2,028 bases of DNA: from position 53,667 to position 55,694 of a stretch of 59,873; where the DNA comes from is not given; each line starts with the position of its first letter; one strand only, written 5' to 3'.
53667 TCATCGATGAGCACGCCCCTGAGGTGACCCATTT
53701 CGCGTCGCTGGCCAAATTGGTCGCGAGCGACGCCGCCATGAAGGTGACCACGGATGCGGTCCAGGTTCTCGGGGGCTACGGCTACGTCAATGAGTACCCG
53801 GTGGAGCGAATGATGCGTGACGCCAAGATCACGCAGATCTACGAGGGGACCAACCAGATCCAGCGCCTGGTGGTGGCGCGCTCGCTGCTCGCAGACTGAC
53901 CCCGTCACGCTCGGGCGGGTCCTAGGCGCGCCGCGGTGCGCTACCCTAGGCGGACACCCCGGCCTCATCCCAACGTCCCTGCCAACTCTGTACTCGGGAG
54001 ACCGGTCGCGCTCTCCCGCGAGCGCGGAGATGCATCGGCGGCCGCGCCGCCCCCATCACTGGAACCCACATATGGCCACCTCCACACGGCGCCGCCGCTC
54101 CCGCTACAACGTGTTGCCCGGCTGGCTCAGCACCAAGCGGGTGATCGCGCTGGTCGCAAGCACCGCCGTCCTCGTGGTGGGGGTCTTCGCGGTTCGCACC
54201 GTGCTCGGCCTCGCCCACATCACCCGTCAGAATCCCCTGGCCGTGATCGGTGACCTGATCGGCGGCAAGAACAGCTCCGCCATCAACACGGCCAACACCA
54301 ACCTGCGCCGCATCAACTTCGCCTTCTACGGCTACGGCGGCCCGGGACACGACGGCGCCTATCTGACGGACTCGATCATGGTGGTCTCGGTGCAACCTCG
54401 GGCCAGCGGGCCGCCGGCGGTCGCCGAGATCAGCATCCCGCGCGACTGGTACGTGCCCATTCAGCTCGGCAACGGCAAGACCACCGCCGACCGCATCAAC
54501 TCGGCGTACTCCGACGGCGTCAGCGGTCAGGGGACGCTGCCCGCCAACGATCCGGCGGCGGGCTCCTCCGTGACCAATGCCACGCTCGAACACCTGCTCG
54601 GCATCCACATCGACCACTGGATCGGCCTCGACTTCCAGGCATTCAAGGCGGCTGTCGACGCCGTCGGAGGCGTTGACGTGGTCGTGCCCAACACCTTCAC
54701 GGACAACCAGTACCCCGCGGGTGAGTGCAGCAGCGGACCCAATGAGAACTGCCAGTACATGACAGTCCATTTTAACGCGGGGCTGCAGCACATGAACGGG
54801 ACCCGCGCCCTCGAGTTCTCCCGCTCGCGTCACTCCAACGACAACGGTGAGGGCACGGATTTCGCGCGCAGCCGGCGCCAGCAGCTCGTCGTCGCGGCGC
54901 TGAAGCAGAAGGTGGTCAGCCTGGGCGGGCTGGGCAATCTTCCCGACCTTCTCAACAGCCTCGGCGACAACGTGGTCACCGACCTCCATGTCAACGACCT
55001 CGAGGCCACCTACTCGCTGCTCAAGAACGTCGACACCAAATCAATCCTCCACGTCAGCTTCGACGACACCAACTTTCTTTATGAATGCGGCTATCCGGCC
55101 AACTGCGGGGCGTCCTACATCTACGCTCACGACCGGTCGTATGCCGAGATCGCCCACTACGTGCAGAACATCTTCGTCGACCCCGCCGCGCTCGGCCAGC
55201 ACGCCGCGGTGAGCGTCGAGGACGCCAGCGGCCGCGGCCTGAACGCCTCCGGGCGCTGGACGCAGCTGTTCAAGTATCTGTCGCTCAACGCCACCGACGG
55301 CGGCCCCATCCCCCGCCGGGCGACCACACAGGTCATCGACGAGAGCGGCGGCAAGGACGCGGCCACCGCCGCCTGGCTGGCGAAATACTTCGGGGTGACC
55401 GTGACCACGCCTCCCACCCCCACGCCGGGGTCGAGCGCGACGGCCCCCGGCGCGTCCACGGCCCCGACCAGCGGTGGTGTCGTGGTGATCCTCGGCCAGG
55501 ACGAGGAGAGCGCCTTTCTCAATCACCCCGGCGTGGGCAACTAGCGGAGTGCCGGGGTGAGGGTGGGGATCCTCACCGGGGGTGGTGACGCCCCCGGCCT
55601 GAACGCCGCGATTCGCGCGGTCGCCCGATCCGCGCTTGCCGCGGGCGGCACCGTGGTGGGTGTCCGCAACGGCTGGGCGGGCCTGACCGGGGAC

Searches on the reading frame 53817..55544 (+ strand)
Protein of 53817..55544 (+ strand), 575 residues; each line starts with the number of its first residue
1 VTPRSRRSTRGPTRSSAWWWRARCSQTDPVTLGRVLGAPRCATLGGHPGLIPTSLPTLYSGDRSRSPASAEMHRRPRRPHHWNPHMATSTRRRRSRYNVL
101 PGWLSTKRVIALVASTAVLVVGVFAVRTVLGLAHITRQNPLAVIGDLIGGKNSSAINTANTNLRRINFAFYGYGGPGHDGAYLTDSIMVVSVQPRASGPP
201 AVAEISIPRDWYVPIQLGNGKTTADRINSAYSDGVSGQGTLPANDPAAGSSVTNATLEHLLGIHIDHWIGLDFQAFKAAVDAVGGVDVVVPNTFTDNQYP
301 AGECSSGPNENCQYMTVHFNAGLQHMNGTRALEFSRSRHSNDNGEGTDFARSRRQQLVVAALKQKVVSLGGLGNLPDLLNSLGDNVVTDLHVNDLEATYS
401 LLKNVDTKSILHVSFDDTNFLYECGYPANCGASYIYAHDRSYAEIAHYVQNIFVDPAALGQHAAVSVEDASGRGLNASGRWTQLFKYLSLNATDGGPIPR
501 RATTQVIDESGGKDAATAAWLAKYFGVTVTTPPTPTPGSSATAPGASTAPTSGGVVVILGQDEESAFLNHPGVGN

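Call 98: search_protein_families(library=pfam, proteins=[window:53817-55544:+], max_evalue=0.00001)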
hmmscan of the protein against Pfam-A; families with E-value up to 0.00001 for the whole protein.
window:53817-55544:+ (575 aa): 1 family
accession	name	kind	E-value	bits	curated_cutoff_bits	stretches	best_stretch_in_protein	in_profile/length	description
PF03816.19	LytR_cpsA_psr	-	6.4e-36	124.2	24.6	1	184-366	2-148/150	LytR_cpsA_psr family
